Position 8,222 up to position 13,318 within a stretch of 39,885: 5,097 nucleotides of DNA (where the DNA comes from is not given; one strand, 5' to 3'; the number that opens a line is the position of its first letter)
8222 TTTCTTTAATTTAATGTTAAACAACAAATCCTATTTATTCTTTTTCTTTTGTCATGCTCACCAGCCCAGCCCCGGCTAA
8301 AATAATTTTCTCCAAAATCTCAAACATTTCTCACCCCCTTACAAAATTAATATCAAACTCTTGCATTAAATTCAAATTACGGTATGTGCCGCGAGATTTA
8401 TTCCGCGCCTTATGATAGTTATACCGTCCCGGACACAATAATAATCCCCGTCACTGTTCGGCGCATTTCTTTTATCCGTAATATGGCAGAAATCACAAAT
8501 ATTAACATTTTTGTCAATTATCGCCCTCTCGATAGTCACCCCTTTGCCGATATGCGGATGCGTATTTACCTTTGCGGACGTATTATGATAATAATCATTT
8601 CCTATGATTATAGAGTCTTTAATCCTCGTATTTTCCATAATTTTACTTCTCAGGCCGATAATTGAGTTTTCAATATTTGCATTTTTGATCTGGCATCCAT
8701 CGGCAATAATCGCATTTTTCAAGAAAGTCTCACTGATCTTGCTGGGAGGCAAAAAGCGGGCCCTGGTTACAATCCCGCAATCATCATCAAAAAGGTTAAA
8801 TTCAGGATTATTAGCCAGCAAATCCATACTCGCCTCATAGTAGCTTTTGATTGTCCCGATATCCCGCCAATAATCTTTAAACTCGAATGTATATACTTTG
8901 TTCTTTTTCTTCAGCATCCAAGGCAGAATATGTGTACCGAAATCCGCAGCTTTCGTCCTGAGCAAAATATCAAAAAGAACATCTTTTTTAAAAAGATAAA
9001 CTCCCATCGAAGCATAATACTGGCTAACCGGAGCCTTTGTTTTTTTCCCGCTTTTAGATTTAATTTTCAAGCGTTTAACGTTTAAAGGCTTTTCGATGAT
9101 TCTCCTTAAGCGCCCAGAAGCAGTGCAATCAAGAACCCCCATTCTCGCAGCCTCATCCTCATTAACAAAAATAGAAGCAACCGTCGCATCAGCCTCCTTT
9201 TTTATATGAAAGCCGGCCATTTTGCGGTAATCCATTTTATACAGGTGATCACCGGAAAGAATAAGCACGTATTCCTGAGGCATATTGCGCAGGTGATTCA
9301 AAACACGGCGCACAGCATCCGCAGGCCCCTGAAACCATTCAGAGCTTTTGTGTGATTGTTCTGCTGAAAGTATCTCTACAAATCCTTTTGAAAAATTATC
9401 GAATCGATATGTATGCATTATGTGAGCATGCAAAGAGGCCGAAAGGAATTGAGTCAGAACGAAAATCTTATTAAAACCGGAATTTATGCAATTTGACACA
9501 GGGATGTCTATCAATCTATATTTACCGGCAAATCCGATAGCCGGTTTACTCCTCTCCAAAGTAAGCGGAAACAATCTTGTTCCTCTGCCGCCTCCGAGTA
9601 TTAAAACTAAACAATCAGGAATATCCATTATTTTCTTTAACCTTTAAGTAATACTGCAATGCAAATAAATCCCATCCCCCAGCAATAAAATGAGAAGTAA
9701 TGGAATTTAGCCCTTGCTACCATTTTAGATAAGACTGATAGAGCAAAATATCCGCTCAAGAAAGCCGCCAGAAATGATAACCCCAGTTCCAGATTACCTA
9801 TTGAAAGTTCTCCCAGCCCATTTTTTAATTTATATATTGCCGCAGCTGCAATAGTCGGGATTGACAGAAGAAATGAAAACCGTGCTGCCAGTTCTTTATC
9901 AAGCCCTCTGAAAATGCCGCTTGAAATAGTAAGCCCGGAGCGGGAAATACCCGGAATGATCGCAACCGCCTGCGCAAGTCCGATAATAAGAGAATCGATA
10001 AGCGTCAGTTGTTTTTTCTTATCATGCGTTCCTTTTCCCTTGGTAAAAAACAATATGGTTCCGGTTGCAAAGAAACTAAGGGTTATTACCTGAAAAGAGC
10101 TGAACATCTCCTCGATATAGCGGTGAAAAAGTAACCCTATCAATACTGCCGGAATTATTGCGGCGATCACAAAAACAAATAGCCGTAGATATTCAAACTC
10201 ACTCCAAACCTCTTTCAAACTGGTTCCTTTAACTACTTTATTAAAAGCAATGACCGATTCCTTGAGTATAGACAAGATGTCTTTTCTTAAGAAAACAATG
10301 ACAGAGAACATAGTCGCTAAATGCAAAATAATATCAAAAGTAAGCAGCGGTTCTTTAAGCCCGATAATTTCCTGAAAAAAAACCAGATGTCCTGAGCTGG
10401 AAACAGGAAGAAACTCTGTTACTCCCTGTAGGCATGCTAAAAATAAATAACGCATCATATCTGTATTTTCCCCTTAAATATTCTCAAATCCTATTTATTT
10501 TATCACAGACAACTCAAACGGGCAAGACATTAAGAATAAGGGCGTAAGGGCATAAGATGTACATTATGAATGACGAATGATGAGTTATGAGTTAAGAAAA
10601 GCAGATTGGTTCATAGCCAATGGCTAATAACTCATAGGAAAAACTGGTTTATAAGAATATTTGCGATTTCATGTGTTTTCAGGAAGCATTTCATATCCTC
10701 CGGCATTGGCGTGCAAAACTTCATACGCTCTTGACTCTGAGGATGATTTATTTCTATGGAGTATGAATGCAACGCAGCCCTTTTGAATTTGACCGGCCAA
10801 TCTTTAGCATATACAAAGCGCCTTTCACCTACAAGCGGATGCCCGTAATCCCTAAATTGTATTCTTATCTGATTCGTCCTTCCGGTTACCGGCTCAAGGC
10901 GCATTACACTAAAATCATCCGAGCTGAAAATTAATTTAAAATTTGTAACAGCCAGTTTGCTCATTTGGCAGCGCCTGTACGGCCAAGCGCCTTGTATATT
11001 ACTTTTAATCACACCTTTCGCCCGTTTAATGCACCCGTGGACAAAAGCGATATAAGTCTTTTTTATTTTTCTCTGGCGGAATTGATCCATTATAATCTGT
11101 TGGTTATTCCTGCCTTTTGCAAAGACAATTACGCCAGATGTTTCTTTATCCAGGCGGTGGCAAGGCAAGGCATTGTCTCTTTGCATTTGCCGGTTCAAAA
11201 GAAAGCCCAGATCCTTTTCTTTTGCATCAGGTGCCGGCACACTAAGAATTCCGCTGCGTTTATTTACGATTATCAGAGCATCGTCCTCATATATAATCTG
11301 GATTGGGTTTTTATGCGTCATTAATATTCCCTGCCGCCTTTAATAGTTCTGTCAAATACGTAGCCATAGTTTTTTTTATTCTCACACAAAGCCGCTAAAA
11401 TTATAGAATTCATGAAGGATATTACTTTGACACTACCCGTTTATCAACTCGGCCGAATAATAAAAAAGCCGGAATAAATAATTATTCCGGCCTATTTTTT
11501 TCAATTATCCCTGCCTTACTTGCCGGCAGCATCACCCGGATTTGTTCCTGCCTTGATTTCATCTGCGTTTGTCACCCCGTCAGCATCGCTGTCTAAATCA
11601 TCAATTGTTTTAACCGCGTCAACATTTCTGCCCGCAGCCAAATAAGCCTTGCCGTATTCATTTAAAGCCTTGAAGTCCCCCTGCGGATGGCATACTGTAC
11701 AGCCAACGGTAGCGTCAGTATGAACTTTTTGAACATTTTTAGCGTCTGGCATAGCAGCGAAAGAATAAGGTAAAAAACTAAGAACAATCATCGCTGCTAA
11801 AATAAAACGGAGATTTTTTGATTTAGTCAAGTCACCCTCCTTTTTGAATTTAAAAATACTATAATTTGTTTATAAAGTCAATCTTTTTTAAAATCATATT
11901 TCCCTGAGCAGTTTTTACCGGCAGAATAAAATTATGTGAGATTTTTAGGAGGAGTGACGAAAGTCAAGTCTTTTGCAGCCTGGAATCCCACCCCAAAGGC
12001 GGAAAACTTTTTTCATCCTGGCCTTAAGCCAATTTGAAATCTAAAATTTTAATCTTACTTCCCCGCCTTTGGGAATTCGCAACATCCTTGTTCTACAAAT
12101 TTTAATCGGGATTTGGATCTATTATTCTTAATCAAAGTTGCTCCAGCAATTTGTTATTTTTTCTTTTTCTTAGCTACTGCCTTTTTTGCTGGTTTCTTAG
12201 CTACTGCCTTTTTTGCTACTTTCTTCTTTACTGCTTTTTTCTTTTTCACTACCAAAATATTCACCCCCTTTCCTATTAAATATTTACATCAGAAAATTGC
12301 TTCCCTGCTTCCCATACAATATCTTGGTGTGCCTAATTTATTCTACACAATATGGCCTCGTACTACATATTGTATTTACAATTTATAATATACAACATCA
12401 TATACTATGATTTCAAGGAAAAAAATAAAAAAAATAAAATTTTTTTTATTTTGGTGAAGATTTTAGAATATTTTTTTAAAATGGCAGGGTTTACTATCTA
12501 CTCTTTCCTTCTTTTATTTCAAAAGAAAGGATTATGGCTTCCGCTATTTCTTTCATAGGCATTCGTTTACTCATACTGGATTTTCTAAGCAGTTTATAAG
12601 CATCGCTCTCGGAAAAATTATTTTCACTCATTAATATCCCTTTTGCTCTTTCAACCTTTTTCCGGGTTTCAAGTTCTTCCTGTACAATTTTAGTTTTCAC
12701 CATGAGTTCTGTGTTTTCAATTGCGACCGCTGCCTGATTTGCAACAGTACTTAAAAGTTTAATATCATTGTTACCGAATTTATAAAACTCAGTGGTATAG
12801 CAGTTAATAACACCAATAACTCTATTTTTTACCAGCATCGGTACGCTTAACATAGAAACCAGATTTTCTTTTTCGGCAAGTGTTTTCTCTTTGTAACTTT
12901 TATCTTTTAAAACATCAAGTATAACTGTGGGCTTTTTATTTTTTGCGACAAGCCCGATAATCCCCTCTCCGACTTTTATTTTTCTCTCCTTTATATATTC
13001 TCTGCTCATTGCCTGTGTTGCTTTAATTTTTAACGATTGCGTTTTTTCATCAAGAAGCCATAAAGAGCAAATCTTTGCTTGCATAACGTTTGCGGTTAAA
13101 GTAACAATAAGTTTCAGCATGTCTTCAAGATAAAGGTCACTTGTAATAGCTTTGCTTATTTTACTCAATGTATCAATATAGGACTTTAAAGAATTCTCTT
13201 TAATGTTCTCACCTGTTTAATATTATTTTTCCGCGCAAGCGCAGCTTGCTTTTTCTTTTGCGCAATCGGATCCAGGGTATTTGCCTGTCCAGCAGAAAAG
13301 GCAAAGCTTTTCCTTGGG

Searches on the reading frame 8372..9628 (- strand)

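Call 7: search_protein_families(library=pfam, proteins=[window:8372-9628:-], max_evalue=0.01)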
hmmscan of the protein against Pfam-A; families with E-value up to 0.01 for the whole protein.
window:8372-9628:- (418 aa): 6 families
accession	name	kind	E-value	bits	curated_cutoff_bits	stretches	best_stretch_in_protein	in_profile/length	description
PF00483.29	NTP_transferase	-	1.2e-58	199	21.2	1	9-271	3-243/245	Nucleotidyl transferase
PF25247.1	LbH_GLGC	-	2.9e-34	118.4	27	1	291-417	1-135/135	GLGC left-handed parallel beta-helix domain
PF24894.1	Hexapep_GlmU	-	3.8e-11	43.5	23.3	1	290-406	3-104/104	GlmU-like, C-terminal hexapeptide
PF25084.1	LbH_EIF2B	-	1.7e-06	28.4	54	1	304-343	20-60/105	EIF2B subunit epsilon LbH domain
PF12804.13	NTP_transf_3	-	0.00022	21.9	27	1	8-151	1-121/160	MobA-like NTP transferase domain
PF00132.30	Hexapep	-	0.0037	17.3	27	0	357-384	7-35/36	Bacterial transferase hexapeptide (six repeats)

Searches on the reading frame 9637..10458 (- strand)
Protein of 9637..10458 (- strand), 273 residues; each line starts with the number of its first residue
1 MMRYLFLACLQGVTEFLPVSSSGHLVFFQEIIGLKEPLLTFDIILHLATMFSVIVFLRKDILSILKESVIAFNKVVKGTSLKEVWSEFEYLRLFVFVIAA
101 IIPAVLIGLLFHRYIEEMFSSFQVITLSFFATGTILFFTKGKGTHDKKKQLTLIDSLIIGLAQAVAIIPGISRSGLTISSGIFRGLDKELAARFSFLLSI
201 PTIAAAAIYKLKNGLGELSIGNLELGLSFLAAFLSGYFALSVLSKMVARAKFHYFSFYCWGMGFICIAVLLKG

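Call 7: search_protein_families(library=pfam, proteins=[window:9637-10458:-], max_evalue=0.01)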
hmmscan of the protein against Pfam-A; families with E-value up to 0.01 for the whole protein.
window:9637-10458:- (273 aa): 1 family
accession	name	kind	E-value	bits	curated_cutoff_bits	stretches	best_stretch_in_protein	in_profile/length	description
PF02673.24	BacA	-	7.1e-72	242.6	33.4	1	5-265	2-257/257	Bacitracin resistance protein BacA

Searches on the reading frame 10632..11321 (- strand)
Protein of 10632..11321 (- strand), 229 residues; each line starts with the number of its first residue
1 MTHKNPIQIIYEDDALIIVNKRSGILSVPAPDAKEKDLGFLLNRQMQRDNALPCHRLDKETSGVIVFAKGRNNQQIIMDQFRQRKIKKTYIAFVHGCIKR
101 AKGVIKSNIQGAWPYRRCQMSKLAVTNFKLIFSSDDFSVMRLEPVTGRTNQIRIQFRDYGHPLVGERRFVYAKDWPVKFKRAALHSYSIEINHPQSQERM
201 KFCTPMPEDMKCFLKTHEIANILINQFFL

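Call 7: search_protein_families(library=pfam, proteins=[window:10632-11321:-], max_evalue=0.01)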
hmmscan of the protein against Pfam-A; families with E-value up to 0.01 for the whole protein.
window:10632-11321:- (229 aa): 1 family
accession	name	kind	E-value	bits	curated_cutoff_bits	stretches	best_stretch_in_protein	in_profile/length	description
PF00849.27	PseudoU_synth_2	-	8.5e-29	101.2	26.8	1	16-156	2-150/152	RNA pseudouridylate synthase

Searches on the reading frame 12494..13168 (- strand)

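Call 7: search_protein_families(library=pfam, proteins=[window:12494-13168:-], max_evalue=0.01)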
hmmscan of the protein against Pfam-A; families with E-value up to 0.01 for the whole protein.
window:12494-13168:- (224 aa): 4 families
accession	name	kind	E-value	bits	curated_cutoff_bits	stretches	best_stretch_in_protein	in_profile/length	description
PF13185.12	GAF_2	-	4.6e-20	72.6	28.6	1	14-151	4-136/136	GAF domain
PF03861.19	ANTAR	-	5.8e-20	71.3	27.3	1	163-213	4-54/54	ANTAR domain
PF01590.32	GAF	-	6.9e-19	69.1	22.4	1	14-150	2-133/133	GAF domain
PF13492.12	GAF_3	-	1.1e-14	55.4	27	1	14-152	2-129/129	GAF domain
